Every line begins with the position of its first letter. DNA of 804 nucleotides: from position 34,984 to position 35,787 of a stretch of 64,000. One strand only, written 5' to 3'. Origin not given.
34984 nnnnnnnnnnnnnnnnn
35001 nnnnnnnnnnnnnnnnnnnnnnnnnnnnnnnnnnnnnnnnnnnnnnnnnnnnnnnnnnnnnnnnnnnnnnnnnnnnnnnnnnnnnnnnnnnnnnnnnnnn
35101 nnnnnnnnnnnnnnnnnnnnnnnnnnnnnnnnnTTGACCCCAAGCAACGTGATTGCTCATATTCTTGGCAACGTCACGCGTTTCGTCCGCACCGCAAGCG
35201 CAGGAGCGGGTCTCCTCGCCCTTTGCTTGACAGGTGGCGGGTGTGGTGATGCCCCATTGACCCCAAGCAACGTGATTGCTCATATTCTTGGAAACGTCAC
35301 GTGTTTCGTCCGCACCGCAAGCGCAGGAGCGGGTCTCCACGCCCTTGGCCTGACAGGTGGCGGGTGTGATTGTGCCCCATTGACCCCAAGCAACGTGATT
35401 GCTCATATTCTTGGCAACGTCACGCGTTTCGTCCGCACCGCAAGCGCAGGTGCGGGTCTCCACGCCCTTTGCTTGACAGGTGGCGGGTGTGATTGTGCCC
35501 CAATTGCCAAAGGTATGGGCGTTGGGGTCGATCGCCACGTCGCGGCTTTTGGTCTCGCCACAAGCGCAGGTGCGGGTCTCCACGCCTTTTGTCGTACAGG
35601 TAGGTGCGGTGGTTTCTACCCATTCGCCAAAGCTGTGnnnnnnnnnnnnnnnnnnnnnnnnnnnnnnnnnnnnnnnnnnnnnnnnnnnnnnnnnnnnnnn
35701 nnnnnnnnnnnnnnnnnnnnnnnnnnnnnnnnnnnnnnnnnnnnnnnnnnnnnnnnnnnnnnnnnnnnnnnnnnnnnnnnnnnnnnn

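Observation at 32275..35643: About 13 copies of an extracellular His/Trp/Cys module (H-x-[FYA]-[GW]-x-W ... P-[AT]-T-C-x3-G-x4-5-C-x1-2-C) that I cannot assign to a named domain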

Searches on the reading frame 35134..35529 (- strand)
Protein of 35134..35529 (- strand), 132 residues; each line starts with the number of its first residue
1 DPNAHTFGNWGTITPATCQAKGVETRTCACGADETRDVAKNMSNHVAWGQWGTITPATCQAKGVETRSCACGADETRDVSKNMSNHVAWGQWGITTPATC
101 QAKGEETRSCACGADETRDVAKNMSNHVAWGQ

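Call 50: predict_structure(alignment_id=A4)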
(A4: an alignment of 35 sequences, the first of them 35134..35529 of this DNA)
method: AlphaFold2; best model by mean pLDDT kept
length: 132 residues; sequences in the alignment: 35
mean_pLDDT: 94.7   pTM: 0.67
mean pLDDT of the five models: 94.7, 94.2, 94.0, 86.3, 84.3
residues with pLDDT >= 90: 120; 70-90: 8; 50-70: 4; < 50: 0
segments of 3 or more residues with pLDDT < 50: none
pLDDT, mean of each block of 10 residues (from residue 1): 81 98 97 97 96 98 98 97 95 97 97 96 89 68
secondary structure, 60 per line:
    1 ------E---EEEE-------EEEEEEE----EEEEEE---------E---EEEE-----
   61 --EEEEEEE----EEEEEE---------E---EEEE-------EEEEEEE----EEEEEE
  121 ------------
elements in order: E11-14 E22-28 E33-38 E52-55 E63-69 E74-79 E93-96 E104-110 E115-120

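Call 55: fold_search(model_id=the predicted structure, library=pdb)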
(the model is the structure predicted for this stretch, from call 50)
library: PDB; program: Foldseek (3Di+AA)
matches with E <= 10: 829; with E <= 0.001: 0
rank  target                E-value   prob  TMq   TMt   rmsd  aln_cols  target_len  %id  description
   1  3t5o_A                5.0e-02  0.94  0.24  0.06   9.2       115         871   15  Crystal Structure of human Complement Component C6 (released 2012-02-01)
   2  6h03_B                2.2e-01  0.51  0.20  0.06   9.9       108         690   16  OPEN CONFORMATION OF THE MEMBRANE ATTACK COMPLEX (released 2018-12-19)
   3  6eg1_A                2.2e-01  0.15  0.17  0.12  18.6       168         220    5  Crystal structure of Dpr2 Ig1-Ig2 in complex with DIP-Theta Ig1-Ig3 (released 2018-11-28)
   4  8yke                  2.5e-01  0.33  0.20  0.18  21.6       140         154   14  Structure of two consecutively arrayed Rib domains (Rib8-9) from surface adhesin of Limosilactobacillus reuteri (released 2025-03-05)
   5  4m00_A                3.0e-01  0.18  0.22  0.08  17.2       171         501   12  Crystal structure of the ligand binding region of staphylococcal adhesion SraP (released 2014-06-18)
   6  4ks3                  3.2e-01  0.18  0.18  0.08  22.8       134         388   10  Influenza Neuraminidase in complex with antiviral compound (3S,4R,5R)-4-(acetylamino)-3-[4-(3-hydroxypropyl)-1H-1,2,3-tr (released 2013-10-30)
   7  8zab_G                3.4e-01  0.12  0.18  0.13  21.7       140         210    6  Cryo-EM structure of ectodomains of HBMBPP-BTN2A1-BTN3A1 complex (released 2025-04-30)
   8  9xqd_d                3.6e-01  0.25  0.22  0.07  14.3       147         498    8  The structure of outer peripheral region in the phage phiKZ baseplate complex (released 2026-02-11)
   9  5iwd                  3.8e-01  0.12  0.18  0.10  23.9       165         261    3  HCMV DNA polymerase subunit UL44 complex with a small molecule (released 2016-11-30)
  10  3dlq_R                4.0e-01  0.13  0.17  0.12  18.9       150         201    9  Crystal structure of the IL-22/IL-22R1 complex (released 2008-08-19)
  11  5iry_A                4.2e-01  0.20  0.19  0.06  17.2       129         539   10  Crystal structure of human Desmocollin-1 ectodomain (released 2016-06-22)
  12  6xq8_B                4.2e-01  0.13  0.22  0.16  21.3       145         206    8  Receptor for Advanced Glycation End Products VC1 domain in complex with Fragments 1 & 11 (released 2021-07-14)
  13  1yyp_A                4.2e-01  0.10  0.15  0.09  22.6       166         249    5  Crystal structure of cytomegalovirus UL44 bound to C-terminal peptide from CMV UL54 (released 2005-12-27)
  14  8y6b_D                5.1e-01  0.15  0.19  0.07  23.0       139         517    6  Structure of human LGI1-ADAM22 complex in space group P212121 (released 2024-02-14)
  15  6df2_H                5.1e-01  0.10  0.16  0.10  24.1       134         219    5  Improved anti-phosphotyrosine antibody 4G10-S5-4D5 Fab complexed with phosphotyrosine peptide (released 2018-11-28)
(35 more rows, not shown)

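Call 65: search_solved_structures(query=A4, max_evalue=1, show_alignments=2)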
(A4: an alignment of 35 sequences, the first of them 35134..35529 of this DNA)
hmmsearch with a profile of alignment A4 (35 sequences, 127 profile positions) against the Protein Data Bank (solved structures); distinct sequences matched with E-value up to 1: 9.
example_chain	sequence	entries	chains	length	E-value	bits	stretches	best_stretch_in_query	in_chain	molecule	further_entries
9qa6_A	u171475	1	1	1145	2e-06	31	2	12-121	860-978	IgA protease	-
5yj3_C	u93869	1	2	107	0.025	17.8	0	19-45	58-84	Telomere zinc finger-associated protein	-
7txc_E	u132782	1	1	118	0.066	16.4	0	22-120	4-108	Hypermethylated in cancer 2 protein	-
9uum_I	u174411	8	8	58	0.086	16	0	35-83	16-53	Zinc finger protein Aiolos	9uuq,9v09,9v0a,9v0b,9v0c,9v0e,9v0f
1nwx_Z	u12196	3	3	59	0.11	15.6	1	34-78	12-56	ribosomal protein L32 | 50S ribosomal protein L32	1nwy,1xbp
1j5a_M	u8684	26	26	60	0.13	15.4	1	34-78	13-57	RIBOSOMAL PROTEIN L32 | 50S ribosomal protein L32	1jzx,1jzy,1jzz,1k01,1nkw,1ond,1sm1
4v49_BZ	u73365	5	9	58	0.14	15.3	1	34-78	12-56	50S ribosomal protein L32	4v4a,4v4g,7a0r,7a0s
5dm6_Z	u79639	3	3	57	0.16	15.2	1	34-78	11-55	50S ribosomal protein L32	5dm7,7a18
2kmk_A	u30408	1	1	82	0.86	12.8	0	82-123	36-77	Zinc finger protein Gfi-1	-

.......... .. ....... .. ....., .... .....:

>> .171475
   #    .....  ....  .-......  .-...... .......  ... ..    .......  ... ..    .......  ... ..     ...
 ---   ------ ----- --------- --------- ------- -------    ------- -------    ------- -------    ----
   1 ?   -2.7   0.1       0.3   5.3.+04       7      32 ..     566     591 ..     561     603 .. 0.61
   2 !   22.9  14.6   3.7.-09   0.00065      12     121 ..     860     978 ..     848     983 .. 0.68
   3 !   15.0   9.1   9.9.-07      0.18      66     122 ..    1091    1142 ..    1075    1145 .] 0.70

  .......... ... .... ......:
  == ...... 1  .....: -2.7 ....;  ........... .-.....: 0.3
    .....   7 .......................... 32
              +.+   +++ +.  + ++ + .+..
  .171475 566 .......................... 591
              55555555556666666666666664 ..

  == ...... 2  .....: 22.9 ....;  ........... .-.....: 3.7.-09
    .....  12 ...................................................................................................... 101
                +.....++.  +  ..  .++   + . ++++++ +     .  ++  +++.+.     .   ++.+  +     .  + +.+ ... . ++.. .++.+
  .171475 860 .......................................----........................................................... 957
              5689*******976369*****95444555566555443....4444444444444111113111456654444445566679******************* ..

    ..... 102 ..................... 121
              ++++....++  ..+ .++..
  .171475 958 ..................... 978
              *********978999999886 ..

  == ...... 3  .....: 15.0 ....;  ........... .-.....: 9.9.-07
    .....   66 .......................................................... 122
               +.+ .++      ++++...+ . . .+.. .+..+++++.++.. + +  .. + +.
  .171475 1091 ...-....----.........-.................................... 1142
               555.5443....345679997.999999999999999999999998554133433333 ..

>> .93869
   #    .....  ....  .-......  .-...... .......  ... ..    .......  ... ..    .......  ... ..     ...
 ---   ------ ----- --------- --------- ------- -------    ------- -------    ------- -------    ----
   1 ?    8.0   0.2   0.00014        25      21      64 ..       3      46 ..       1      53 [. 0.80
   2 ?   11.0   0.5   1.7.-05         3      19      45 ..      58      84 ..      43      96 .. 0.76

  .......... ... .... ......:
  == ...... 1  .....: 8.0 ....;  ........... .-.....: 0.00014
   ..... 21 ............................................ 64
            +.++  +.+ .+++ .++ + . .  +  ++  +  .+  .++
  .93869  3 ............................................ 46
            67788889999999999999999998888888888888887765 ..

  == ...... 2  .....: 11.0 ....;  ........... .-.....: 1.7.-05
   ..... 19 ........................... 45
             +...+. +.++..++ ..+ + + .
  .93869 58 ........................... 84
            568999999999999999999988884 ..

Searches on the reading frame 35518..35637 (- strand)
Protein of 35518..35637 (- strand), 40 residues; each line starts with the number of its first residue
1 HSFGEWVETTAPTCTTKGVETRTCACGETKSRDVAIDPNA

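Call 10: search_solved_structures(query=A1, max_evalue=10, show_alignments=3)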
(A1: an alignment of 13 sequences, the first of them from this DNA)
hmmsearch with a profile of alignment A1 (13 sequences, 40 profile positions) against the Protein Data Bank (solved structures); distinct sequences matched with E-value up to 10: 3.
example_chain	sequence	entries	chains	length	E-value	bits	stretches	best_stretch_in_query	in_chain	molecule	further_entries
4frw_A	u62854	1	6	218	0.68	13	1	6-19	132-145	Poliovirus receptor-related protein 4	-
5xyi_d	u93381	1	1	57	0.85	12.7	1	16-29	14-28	40S ribosomal protein S29, putative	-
9qa6_A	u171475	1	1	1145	2.1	11.4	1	1-26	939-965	IgA protease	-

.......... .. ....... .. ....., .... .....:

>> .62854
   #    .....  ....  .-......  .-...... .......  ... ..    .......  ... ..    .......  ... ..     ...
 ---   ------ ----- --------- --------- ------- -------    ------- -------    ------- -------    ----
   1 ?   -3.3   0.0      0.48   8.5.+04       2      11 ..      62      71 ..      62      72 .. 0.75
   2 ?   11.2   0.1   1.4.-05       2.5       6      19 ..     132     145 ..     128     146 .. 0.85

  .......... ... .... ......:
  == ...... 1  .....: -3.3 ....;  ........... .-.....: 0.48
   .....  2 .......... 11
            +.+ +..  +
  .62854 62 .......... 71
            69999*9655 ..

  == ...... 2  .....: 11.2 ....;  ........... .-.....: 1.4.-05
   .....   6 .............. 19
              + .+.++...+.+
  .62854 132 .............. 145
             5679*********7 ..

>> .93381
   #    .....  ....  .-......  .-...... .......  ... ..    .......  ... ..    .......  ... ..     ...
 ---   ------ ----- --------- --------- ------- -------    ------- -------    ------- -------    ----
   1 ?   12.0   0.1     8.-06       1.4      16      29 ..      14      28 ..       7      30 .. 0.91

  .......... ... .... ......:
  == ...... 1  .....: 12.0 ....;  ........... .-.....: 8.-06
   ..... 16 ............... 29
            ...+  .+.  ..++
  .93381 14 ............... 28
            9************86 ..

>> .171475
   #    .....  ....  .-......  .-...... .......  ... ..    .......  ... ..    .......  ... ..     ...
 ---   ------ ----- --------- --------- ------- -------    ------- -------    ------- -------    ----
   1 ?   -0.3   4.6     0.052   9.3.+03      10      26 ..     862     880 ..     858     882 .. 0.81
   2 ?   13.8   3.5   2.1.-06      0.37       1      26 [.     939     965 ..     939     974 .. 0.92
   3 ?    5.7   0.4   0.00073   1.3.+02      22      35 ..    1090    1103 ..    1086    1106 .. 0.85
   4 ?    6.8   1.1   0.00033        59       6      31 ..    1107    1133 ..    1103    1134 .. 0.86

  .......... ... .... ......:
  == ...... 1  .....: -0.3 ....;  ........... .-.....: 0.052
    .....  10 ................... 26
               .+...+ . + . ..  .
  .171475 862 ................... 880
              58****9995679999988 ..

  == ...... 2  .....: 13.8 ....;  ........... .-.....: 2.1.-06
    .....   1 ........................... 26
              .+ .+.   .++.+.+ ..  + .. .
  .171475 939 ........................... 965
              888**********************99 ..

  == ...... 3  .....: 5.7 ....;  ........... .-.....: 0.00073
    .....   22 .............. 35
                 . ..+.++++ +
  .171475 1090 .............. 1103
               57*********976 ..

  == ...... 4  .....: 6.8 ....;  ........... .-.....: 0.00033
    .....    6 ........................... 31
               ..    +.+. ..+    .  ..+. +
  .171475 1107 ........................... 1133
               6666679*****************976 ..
